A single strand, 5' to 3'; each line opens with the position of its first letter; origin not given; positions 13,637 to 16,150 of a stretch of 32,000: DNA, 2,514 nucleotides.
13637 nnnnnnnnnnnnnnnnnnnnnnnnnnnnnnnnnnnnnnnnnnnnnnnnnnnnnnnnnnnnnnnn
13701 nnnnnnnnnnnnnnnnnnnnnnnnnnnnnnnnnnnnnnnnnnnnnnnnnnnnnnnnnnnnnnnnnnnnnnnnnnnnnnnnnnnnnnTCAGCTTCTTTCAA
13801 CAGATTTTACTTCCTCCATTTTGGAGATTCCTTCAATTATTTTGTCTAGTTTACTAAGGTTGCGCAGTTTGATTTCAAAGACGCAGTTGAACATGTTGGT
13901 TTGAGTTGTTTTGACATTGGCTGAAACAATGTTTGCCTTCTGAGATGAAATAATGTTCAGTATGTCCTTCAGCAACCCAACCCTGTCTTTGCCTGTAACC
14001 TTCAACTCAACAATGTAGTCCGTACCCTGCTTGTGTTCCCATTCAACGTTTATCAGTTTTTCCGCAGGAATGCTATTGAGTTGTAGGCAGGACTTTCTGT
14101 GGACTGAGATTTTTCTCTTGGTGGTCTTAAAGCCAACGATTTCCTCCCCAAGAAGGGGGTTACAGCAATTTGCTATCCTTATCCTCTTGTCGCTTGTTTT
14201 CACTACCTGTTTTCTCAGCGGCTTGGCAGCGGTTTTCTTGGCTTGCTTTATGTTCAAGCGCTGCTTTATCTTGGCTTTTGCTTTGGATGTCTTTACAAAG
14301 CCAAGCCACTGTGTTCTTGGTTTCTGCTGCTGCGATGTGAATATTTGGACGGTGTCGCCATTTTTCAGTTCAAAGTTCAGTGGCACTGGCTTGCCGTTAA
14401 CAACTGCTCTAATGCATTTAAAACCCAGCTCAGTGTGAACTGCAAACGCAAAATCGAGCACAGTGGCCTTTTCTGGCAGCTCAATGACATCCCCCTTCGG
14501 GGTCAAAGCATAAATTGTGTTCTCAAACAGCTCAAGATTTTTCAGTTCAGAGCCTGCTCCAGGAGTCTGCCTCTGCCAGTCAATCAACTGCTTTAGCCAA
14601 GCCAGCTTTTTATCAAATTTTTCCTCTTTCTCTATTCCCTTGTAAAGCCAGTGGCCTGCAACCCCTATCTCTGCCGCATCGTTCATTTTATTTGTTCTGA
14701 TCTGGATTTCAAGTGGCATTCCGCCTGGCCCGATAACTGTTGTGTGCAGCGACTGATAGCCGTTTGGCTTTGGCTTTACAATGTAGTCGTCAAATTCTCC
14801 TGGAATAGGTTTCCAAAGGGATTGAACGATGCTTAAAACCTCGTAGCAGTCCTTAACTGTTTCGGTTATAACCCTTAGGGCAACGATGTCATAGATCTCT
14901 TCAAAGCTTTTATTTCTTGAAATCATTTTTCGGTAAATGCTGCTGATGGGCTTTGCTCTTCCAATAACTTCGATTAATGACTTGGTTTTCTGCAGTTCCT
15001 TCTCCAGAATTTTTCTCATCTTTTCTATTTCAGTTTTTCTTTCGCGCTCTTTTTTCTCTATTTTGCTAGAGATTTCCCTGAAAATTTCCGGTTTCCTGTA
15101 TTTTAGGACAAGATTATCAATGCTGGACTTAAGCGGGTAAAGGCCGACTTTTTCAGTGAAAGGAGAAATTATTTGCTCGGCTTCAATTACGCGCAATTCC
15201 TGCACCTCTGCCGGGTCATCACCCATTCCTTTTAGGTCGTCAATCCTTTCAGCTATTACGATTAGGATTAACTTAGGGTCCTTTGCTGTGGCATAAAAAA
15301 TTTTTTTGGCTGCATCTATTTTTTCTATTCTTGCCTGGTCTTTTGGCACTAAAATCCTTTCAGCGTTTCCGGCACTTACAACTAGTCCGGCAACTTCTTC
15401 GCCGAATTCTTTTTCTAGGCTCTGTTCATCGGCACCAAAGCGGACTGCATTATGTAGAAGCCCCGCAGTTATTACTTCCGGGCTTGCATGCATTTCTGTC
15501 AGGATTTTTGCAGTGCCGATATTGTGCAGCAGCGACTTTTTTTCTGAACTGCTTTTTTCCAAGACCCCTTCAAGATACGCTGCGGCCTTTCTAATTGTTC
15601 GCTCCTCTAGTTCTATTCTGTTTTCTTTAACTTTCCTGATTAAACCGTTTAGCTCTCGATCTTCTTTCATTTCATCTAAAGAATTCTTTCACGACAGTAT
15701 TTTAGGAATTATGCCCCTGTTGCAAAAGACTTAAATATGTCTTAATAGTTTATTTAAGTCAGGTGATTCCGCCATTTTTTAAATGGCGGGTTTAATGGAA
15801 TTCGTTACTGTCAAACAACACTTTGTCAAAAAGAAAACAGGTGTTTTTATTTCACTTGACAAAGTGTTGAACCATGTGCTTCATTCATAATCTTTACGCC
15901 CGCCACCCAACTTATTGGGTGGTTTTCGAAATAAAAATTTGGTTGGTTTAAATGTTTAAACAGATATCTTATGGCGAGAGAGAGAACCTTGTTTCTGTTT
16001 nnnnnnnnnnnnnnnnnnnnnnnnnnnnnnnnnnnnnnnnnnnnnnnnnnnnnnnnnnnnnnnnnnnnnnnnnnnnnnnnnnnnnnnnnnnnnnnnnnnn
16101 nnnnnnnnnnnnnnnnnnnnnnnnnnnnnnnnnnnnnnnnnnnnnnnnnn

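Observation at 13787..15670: Complete bacterial-style long RelA/SpoT homologue in an archaeal context, with a dead-looking hydrolase site and a RelA-type EXDD motif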

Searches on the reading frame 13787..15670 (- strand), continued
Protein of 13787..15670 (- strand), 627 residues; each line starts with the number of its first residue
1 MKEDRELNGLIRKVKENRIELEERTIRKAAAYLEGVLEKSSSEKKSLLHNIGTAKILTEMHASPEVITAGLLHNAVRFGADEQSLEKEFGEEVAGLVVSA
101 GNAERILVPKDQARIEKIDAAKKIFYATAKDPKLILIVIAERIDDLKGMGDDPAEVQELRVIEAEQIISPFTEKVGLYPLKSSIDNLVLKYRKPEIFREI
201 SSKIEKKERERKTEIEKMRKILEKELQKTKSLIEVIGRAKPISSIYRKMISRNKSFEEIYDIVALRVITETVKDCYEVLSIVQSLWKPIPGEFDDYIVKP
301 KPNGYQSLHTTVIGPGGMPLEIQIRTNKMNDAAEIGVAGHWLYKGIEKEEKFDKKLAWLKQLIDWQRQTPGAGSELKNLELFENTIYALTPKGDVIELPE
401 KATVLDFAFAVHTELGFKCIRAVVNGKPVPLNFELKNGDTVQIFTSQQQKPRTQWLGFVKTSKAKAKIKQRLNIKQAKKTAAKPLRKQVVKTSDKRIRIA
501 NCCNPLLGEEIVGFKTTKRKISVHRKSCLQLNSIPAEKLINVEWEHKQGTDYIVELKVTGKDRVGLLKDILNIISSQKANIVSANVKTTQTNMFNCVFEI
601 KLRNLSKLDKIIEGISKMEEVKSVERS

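Call 48: find_encoding_contigs(protein=P0131, flank=10000, max_places=1)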
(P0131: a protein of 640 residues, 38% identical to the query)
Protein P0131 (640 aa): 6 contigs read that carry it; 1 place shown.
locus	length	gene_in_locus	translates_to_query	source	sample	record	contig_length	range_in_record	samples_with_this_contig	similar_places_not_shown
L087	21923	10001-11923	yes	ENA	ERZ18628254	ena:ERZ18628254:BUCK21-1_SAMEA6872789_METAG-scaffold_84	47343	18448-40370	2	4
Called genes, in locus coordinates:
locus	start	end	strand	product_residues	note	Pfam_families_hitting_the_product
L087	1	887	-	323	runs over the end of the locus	-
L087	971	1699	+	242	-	PF01978:TrmB, PF08221:HTH_9 (weak)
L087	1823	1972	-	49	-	-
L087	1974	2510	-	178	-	-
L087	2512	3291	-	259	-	PF01656:CbiA, PF02374:ArsA_ATPase (faint), PF06564:CBP_BcsQ, PF10609:ParA, PF13614:AAA_31, PF13500:AAA_26 (weak), PF00142:Fer4_NifH (weak)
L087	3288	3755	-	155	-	-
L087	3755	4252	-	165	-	-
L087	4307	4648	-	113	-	PF01849:NAC, PF19026:UBA_HYPK (weak)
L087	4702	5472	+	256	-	-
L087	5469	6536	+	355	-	-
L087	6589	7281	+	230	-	PF00483:NTP_transferase, PF12804:NTP_transf_3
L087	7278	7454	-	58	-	PF03911:Sec61_beta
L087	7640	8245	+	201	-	PF00318:Ribosomal_S2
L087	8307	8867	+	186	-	-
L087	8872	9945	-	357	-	PF13191:AAA_16, PF00931:NB-ARC, PF20720:nSTAND3 (weak), PF00004:AAA, PF05729:NACHT (weak), PF07728:AAA_5 (weak), PF13401:AAA_22, PF22703:Cdc6_lid, +2 more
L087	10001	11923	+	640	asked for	PF13328:HD_4, PF01966:HD, PF04607:RelA_SpoT, PF02824:TGS, PF28438:RelA_RIS, PF13291:ACT_4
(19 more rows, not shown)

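Call 51: predict_structure(alignment_id=A1)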
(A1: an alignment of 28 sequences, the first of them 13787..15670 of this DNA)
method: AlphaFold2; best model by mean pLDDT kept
length: 627 residues; sequences in the alignment: 28
mean_pLDDT: 78.6   pTM: 0.64
mean pLDDT of the five models: 78.6, 77.7, 76.9, 76.4, 74.8
residues with pLDDT >= 90: 87; 70-90: 416; 50-70: 96; < 50: 28
segments of 3 or more residues with pLDDT < 50: 337-349, 475-488
pLDDT, mean of each block of 10 residues (from residue 1): 85 85 91 81 77 90 89 88 90 87 68 61 65 84 87 82 83 74 89 90 80 83 85 76 85 84 85 91 90 86 78 85 86 55 42 66 69 57 70 75 88 86 86 82 87 84 82 57 42 70 73 74 80 75 63 83 79 83 75 80 79 87 83
secondary structure, 60 per line:
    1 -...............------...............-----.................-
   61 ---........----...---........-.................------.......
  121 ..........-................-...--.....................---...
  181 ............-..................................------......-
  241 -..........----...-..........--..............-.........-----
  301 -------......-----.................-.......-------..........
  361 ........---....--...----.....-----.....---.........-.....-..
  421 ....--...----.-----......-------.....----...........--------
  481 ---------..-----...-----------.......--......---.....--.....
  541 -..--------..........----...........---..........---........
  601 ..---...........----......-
elements in order: H2-16 H23-37 H43-59 H64-71 H82-89 H91-107 H114-130 H132-147 H154-174 H178-192 H194-227 E234-239 H242-251 E263-269 H272-285 E287-295 E308-313 E319-326 H327-335 H337-343 H351-368 H372-375 E378-380 E385-389 E395-399 H404-411 H413-417 E419-424 E427-429 E440-445 H453-457 H462-472 E497-499 E511-517 E520-525 H529-533 E552-561 H566-576 E580-589 E593-602 H606-616 E621-626

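Call 60: fold_search(model_id=the predicted structure, library=pdb)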
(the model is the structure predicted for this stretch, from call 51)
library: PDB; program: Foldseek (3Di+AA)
matches with E <= 10: 1171; with E <= 0.001: 67
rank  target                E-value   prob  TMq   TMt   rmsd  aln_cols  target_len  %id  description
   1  5iqr_8                4.2e-35  1.00  0.41  0.41  36.5       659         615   27  Structure of RelA bound to the 70S ribosome (released 2016-05-04)
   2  6yxa                  4.4e-32  1.00  0.42  0.48  24.9       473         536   36  Structure of the bifunctional Rel enzyme from B. subtilis (released 2020-09-23)
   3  7qpr_C                1.5e-30  1.00  0.53  0.50  11.8       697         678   20  Structure of full length SpoT (released 2023-01-18)
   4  5kpv_33               1.5e-30  1.00  0.41  0.39  37.5       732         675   26  Structure of RelA bound to ribosome in presence of A/R tRNA (Structure II) (released 2016-09-28)
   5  7qpr_D                5.0e-30  1.00  0.55  0.51  11.7       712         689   20  Structure of full length SpoT (released 2023-01-18)
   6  7qpr_A                5.0e-30  1.00  0.53  0.50  11.9       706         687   20  Structure of full length SpoT (released 2023-01-18)
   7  7qpr_B                6.3e-30  1.00  0.54  0.51  11.7       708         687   19  Structure of full length SpoT (released 2023-01-18)
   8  7oiw_A                2.5e-21  1.00  0.41  0.72   5.5       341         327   33  Structure of S. aureus Rel catalytic domains in complex with pppGpp (released 2022-06-01)
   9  8acu_B                3.3e-21  1.00  0.43  0.75   5.4       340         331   37  Structure of Bacillus subtilis Rel in complex with DarB (released 2023-07-19)
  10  8acu_A                1.0e-20  1.00  0.39  0.64   7.2       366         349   34  Structure of Bacillus subtilis Rel in complex with DarB (released 2023-07-19)
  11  7oiw_B                1.6e-20  1.00  0.40  0.70   5.7       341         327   34  Structure of S. aureus Rel catalytic domains in complex with pppGpp (released 2022-06-01)
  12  5l3p_z                2.6e-19  1.00  0.39  0.43  35.0       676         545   12  Cryo-EM structure of stringent response factor RelA bound to ErmCL-stalled ribosome complex (released 2016-07-20)
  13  24io_A                8.7e-19  1.00  0.40  0.67   6.2       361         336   29  Crystal structure of the RelSeq N-terminal domain from Streptococcus equisimilis in complex with pppGpp (released 2026-03-18)
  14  6s2u                  2.3e-18  1.00  0.42  0.75   3.9       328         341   33  Structure of the catalytic domain of T. thermophilus Rel in complex with AMP and ppGpp (released 2020-07-08)
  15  6s2t                  2.8e-18  1.00  0.37  0.61   6.2       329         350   32  Structure of the N-terminal catalytic region of T. thermophilus Rel bound to ppGpp (released 2020-07-08)
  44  3l9d_B                5.3e-06  1.00  0.18  0.52   7.0       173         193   30  The Crystal Structure of smu.1046c from Streptococcus mutans UA159 (released 2011-01-12)
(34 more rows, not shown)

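Call 61: search_protein_representatives(alignment_id=A1)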
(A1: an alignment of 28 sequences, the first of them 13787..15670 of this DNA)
Query: 28 sequences, 625 profile positions. Proteins with E-value up to 0.001 (for the whole library): 40529; up to 1e-10: 22270; up to 1e-30: 9574. The best 150 are listed.
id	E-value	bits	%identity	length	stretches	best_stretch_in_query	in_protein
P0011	4.5e-259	877.7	-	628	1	1-625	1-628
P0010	6.9e-259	877.1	-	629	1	12-625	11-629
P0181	9.6e-242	820.5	-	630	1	5-624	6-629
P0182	1.1e-233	793.9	-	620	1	3-624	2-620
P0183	5.7e-231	784.9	-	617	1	9-624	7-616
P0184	8.5e-228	774.4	-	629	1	7-624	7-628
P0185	5.8e-227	771.6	-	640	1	5-624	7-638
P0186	6.5e-224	761.6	-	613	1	25-624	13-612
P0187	2.7e-220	749.6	-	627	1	6-624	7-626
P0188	7.2e-220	748.2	-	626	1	4-624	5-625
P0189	4.2e-218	742.4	-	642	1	5-623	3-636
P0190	5.5e-217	738.7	-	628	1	17-624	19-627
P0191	1.4e-210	717.5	-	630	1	4-624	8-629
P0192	1.2e-207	707.9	-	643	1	6-624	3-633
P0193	2.8e-206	703.3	-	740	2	5-480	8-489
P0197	1.6e-205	700.8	-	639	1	3-624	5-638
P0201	3.7e-203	693.0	-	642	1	5-623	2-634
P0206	1.2e-200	684.8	-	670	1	7-624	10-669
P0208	5.5e-200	682.5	-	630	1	4-624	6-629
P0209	1.1e-199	681.5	-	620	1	6-624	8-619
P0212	4.1e-199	679.6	-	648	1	6-623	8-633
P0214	9.1e-198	675.2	-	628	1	5-624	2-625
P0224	1.7e-194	664.4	-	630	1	4-625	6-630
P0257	2.7e-190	650.5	-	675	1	9-625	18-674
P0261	8.4e-190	648.9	-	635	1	7-625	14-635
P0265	2.8e-189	647.1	-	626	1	3-625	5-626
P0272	4.6e-188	643.1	-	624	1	3-624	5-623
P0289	5.8e-187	639.5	-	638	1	6-624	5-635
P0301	4.7e-185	633.2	-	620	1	5-624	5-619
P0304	9.4e-185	632.2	-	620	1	24-623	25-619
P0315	3.1e-183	627.2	-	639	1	7-623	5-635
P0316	3.4e-183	627.0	-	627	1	6-624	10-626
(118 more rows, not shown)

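Call 67: list_cluster_members(proteins=[P0316, P0208, P0209, P0265, P0272, P0301, P0304, P0261, P0197, P0224])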
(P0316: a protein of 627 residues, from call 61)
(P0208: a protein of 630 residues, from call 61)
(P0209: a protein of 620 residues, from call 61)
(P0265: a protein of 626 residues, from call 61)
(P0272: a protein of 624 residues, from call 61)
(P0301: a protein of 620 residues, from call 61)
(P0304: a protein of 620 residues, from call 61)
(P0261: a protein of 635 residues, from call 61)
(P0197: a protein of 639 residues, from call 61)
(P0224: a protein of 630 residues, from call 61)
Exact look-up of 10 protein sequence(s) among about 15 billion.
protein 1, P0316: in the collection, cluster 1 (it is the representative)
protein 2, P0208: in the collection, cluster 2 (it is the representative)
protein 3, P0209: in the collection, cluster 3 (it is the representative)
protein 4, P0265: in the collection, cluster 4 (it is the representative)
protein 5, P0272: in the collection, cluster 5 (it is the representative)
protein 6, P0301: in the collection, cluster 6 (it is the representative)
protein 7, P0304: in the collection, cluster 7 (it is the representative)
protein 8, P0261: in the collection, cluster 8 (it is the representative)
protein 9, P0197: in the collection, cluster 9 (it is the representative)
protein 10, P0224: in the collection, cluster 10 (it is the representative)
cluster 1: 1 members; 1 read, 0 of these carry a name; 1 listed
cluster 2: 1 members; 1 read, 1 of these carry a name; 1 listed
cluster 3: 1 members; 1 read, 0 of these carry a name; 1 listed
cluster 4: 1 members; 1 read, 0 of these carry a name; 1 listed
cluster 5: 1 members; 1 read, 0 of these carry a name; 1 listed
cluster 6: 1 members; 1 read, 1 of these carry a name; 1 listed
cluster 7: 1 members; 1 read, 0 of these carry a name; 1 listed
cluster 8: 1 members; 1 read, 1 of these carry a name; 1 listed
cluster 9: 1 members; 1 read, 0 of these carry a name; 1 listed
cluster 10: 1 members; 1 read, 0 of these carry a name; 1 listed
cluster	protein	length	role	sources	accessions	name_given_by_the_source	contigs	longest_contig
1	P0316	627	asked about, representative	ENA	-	-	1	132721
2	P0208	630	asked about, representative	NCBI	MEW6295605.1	MAG: RelA/SpoT family protein [Candidatus Diapherotrites archaeon]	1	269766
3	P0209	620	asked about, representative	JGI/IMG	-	-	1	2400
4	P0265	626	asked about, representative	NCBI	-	-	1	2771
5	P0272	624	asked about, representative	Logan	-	-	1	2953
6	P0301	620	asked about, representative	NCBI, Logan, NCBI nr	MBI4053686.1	MAG: bifunctional (p)ppGpp synthetase/guanosine-3',5'-bis(diphosphate) ... | bifunctional (p)ppGpp synthetase/guanosine-3',5'-bis(diphosphate) 3'-pyrophosphohydrolase ...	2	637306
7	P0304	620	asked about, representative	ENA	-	-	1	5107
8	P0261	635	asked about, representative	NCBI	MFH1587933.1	MAG: TGS domain-containing protein [Candidatus Diapherotrites archaeon]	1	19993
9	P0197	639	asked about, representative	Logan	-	-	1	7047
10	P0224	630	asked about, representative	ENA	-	-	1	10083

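Call 68: list_cluster_members(proteins=[P0212, P0289, P0185, P0189, P0192, P0214, P0201, P0315, P0257, P0206])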
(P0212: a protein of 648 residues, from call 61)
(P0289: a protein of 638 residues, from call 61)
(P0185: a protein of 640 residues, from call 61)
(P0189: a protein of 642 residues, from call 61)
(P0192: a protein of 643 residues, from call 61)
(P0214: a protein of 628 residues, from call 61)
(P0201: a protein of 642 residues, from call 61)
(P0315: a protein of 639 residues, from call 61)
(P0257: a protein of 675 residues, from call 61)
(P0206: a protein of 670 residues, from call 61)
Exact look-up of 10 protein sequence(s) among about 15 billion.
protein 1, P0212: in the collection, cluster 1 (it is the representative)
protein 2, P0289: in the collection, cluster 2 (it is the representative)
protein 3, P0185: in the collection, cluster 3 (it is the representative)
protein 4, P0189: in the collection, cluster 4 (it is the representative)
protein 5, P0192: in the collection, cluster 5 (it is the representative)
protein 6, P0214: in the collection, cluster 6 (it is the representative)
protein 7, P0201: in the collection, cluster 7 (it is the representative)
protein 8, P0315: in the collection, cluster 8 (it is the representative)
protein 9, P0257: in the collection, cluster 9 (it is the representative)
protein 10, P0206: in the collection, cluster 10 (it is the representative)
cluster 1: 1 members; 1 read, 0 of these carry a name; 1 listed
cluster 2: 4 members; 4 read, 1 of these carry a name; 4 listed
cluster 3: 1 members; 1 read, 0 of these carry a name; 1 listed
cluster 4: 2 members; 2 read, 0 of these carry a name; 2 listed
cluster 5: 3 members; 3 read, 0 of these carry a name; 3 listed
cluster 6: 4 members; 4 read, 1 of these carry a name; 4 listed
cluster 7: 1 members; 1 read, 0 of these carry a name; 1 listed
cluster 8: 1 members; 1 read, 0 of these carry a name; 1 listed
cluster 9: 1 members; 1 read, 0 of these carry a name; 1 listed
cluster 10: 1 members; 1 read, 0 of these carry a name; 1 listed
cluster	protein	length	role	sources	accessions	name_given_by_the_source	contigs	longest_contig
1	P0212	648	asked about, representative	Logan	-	-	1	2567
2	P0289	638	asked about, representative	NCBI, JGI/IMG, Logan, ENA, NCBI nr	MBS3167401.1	bifunctional (p)ppGpp synthetase/guanosine-3',5'-bis(diphosphate) 3'-pyrophosphohydrolase ...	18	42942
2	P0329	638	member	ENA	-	-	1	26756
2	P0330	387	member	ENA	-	-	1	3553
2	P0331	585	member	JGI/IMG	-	-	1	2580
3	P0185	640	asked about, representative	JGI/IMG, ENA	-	-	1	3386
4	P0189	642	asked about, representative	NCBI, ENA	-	-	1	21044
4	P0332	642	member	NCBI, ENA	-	-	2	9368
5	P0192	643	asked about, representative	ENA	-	-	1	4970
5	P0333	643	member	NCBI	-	-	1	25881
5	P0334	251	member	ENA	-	-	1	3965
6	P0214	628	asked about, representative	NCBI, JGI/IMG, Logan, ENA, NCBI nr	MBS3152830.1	bifunctional (p)ppGpp synthetase/guanosine-3',5'-bis(diphosphate) 3'-pyrophosphohydrolase ...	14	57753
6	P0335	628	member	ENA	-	-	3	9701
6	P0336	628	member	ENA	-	-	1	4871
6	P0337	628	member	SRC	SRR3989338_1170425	-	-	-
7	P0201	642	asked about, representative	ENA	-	-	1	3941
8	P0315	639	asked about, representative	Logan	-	-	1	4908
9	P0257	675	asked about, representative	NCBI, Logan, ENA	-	-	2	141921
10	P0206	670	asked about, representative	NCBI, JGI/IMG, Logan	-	-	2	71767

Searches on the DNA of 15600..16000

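Call 58: search_rna_families(source=window, start=15600, end=16000, threshold=evalue, max_evalue=1)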
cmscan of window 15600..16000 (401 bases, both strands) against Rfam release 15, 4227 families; matches with E-value up to 1: 3.
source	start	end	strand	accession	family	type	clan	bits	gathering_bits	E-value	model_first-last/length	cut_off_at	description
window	15750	15936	-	RF03532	SQ2397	Cis-reg;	-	21.4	100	0.13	1-243/243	no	Cis-regulator of HTH transcription factor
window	15763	15847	+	RF00624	P9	Gene;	-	15.8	43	0.64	1-74/74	no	Pseudomonas sRNA P9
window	15764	15878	-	RF00563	SNORA53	Gene; snRNA; snoRNA; HACA-box;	-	15.7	38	0.2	1-248/248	no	Small nucleolar RNA SNORA53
